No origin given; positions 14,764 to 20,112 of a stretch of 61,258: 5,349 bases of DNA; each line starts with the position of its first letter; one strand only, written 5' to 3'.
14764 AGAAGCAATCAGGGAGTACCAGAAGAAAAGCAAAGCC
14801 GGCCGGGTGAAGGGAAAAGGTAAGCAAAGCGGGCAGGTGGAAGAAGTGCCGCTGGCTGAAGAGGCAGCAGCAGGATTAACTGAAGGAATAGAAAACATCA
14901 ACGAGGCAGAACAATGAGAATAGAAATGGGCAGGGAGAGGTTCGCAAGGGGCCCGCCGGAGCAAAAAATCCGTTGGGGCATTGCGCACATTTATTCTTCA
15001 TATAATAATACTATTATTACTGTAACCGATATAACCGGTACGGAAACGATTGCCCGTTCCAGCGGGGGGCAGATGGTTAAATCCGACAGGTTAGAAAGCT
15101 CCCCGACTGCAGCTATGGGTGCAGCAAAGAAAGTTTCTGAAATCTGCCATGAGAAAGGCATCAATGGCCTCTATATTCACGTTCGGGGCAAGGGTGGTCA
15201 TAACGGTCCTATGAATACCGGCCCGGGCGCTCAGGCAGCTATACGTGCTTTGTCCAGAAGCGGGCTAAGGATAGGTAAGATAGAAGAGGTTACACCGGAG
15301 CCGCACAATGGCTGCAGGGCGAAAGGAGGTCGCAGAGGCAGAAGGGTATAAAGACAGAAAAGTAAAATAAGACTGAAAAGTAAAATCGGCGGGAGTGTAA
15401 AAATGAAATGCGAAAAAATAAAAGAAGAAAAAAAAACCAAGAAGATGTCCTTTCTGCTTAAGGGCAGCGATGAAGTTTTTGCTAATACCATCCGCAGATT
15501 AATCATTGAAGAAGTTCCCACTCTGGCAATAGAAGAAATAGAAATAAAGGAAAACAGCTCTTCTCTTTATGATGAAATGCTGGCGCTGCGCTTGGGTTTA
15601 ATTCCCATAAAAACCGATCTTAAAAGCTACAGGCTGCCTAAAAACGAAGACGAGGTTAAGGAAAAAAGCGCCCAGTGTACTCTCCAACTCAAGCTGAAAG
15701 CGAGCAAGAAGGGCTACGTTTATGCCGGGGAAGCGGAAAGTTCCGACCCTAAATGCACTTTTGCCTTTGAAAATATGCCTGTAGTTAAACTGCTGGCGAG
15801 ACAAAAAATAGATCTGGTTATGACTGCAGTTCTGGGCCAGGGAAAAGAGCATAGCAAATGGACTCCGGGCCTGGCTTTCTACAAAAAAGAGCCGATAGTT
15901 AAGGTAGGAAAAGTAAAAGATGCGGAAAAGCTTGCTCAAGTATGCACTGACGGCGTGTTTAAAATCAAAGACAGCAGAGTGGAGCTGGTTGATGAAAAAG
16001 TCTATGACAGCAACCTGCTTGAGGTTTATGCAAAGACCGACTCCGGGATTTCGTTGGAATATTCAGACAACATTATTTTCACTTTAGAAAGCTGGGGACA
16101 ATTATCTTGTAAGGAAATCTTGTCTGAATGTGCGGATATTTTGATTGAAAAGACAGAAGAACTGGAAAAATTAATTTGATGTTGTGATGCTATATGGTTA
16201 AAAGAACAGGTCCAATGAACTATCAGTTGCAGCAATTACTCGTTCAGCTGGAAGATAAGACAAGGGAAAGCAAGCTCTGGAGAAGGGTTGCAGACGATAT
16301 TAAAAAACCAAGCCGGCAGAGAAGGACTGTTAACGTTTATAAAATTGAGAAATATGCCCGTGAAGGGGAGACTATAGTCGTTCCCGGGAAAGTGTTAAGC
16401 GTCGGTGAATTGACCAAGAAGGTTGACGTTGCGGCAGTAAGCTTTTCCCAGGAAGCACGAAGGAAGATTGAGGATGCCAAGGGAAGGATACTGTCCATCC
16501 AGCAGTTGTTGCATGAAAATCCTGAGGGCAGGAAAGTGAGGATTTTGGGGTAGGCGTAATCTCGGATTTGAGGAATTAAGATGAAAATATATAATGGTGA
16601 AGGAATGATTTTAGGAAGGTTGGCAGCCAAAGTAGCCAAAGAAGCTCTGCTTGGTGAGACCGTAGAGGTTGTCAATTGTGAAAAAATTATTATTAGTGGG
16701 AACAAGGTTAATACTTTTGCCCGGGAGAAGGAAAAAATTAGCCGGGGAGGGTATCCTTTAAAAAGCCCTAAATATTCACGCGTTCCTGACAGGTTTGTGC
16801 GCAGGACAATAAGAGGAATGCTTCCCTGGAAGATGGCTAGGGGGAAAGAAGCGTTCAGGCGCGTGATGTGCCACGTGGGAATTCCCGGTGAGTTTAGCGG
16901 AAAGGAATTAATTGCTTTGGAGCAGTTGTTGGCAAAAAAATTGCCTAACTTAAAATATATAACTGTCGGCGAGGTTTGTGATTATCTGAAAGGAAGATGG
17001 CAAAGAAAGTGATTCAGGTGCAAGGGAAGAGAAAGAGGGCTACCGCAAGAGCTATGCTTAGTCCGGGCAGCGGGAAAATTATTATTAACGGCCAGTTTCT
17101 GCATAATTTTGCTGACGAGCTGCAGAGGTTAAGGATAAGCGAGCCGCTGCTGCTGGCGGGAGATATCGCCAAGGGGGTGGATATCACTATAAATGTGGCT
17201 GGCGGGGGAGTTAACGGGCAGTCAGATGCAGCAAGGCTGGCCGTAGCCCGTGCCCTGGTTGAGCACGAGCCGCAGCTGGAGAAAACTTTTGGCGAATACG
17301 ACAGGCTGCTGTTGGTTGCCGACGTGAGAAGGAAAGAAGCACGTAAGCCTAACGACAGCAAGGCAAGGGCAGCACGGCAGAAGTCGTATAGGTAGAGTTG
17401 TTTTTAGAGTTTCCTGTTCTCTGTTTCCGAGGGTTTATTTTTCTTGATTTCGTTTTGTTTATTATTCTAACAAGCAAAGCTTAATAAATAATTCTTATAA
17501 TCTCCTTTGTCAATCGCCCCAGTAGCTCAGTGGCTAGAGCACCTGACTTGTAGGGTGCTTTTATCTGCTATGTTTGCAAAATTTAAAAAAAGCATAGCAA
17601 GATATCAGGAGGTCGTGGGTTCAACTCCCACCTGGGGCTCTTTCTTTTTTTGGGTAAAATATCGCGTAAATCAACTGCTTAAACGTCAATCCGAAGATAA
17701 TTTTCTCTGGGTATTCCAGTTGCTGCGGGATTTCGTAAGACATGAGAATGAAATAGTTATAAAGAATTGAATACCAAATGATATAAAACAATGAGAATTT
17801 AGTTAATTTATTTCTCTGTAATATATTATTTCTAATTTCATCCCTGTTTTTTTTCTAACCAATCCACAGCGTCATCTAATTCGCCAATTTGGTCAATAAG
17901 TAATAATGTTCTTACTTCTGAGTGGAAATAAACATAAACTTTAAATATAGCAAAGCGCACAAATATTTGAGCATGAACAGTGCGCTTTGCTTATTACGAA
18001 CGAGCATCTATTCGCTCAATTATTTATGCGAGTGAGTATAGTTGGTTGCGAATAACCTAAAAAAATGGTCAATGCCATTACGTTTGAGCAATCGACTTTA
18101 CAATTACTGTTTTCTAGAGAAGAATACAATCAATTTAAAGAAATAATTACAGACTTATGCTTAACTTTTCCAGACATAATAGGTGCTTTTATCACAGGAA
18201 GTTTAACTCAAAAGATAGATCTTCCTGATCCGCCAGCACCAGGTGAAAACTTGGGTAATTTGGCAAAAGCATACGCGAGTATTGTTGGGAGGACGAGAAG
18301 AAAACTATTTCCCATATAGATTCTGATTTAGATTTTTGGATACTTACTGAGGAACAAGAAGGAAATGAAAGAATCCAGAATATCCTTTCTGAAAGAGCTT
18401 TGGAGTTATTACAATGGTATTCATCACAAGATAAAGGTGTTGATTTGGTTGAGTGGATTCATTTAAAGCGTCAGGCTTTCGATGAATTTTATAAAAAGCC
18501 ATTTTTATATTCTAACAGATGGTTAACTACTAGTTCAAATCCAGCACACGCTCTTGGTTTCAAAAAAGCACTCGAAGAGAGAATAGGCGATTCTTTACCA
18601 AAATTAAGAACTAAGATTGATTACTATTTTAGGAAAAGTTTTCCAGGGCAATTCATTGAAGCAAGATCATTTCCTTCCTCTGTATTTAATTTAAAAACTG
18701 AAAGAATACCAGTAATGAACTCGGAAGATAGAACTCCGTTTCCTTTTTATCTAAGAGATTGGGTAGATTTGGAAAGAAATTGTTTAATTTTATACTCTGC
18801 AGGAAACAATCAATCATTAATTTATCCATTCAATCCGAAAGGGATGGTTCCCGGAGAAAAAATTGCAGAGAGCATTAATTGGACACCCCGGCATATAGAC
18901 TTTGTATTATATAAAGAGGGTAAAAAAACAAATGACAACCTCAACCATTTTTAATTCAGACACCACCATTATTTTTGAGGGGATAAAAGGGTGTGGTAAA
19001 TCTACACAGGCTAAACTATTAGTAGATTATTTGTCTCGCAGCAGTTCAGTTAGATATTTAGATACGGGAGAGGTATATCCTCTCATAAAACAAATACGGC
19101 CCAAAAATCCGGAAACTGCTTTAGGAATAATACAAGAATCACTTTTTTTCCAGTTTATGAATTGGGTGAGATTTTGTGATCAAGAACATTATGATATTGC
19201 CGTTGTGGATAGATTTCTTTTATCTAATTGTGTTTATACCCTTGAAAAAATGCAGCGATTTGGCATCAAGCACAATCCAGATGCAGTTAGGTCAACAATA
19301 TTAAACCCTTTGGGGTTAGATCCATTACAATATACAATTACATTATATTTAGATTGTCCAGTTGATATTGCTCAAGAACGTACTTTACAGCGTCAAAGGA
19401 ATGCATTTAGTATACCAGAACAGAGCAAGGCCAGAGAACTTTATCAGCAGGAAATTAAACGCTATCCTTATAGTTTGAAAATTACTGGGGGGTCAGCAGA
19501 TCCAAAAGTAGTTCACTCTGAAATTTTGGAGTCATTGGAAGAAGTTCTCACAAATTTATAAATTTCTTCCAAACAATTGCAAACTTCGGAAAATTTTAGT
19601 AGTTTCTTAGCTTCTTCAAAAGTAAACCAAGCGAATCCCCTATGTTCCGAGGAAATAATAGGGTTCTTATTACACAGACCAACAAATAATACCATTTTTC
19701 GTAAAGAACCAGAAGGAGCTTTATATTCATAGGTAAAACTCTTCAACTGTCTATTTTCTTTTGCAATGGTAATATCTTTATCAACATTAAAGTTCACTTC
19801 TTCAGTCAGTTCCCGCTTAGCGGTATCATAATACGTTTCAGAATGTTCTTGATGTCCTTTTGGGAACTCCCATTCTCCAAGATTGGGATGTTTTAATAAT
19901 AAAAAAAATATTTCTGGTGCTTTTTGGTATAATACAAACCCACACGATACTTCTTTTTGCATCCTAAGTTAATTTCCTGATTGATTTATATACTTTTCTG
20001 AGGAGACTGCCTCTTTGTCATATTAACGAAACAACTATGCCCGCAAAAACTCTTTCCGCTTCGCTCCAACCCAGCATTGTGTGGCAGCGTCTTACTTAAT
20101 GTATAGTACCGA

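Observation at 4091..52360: Genome-style signature: intergenic spacers are built from local tandem duplications of the adjacent start-codon or stop-codon context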

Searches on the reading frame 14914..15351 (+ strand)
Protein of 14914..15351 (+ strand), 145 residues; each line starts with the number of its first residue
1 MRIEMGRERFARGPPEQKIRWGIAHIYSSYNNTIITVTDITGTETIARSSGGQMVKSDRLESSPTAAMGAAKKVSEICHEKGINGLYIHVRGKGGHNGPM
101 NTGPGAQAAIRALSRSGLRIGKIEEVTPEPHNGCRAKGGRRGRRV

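Call 27: search_protein_families(library=pfam, proteins=[window:14914-15351:+], max_evalue=0.01)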
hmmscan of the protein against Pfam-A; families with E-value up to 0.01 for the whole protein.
window:14914-15351:+ (145 aa): 1 family
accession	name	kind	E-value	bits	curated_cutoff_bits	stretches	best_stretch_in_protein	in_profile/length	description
PF00411.24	Ribosomal_S11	-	1.1e-41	142.1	25.1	1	22-141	1-110/110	Ribosomal protein S11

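Call 45: find_encoding_contigs(protein=window:14914-15351:+, flank=10000, max_places=10)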
Protein window:14914-15351:+ (145 aa): no gene with exactly this product is on record in the collection.

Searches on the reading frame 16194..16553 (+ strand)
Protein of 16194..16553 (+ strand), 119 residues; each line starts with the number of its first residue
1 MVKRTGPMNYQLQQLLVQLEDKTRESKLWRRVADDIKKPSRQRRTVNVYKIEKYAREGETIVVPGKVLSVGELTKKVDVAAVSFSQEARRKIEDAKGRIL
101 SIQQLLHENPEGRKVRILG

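Call 28: search_protein_families(library=pfam, proteins=[window:16194-16553:+], max_evalue=0.01)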
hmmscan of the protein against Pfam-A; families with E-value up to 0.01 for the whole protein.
window:16194-16553:+ (119 aa): 2 families
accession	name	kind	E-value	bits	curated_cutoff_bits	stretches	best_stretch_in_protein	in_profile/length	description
PF17135.9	Ribosomal_L18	-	4.6e-09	36.4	28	1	25-118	40-139/188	Ribosomal protein 60S L18 and 50S L18e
PF00828.25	Ribosomal_L27A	-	1.2e-07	32.5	21.5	1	28-99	7-71/72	Ribosomal proteins 50S-L15, 50S-L18e, 60S-L27A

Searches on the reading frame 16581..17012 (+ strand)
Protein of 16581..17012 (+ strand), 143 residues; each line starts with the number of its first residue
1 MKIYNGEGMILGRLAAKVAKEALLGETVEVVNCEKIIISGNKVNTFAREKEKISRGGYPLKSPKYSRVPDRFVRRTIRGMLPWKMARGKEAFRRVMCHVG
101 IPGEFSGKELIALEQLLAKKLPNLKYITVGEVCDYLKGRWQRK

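Call 28: search_protein_families(library=pfam, proteins=[window:16581-17012:+], max_evalue=0.01)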
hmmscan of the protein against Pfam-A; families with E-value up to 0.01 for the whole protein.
window:16581-17012:+ (143 aa): 1 family
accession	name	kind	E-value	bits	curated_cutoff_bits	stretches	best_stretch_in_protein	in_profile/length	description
PF00572.24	Ribosomal_L13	-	6.5e-14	52.5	23.8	1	3-101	5-116/119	Ribosomal protein L13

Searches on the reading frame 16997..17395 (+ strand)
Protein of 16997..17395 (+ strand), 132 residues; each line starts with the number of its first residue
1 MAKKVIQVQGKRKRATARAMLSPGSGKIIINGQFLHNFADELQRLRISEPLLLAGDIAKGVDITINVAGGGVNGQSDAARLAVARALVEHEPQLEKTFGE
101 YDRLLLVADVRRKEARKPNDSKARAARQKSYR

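Call 28: search_protein_families(library=pfam, proteins=[window:16997-17395:+], max_evalue=0.01)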
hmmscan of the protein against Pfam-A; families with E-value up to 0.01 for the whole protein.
window:16997-17395:+ (132 aa): 1 family
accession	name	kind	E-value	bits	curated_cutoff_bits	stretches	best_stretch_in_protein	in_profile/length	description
PF00380.25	Ribosomal_S9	-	3.9e-36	124.6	22.5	1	10-132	1-121/121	Ribosomal protein S9/S16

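Call 47: find_encoding_contigs(protein=window:16997-17395:+, flank=10000, max_places=10)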
Protein window:16997-17395:+ (132 aa): no gene with exactly this product is on record in the collection.

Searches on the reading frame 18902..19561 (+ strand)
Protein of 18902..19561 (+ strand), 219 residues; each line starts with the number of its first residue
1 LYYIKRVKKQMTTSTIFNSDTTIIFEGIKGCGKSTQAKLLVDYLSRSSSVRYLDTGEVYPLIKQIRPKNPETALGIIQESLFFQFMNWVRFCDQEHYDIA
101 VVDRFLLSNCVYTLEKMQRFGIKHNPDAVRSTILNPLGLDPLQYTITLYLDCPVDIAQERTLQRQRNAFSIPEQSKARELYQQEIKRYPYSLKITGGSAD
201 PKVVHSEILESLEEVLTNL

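Call 28: search_protein_families(library=pfam, proteins=[window:18902-19561:+], max_evalue=0.01)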
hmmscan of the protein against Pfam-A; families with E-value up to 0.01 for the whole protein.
window:18902-19561:+ (219 aa): 4 families
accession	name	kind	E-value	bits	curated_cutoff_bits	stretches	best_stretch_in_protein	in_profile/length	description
PF02223.23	Thymidylate_kin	-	1.9e-10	41.2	27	1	25-208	1-185/185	Thymidylate kinase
PF13238.12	AAA_18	-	0.0019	19.1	29.4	1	23-177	1-124/128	AAA domain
PF13207.12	AAA_17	-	0.0056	17.4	27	0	27-58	2-29/136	AAA domain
PF24883.2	NPHP3_N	-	0.0094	16.6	24.8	0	20-49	22-51/164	Nephrocystin 3, N-terminal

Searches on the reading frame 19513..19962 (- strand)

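Call 28: search_protein_families(library=pfam, proteins=[window:19513-19962:-], max_evalue=0.01)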
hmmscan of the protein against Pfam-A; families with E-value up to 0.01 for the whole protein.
window:19513-19962:- (149 aa): 1 family
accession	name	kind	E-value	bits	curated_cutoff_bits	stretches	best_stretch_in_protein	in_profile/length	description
PF00293.34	NUDIX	-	3.4e-15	56.7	21.1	1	8-121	7-120/134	NUDIX domain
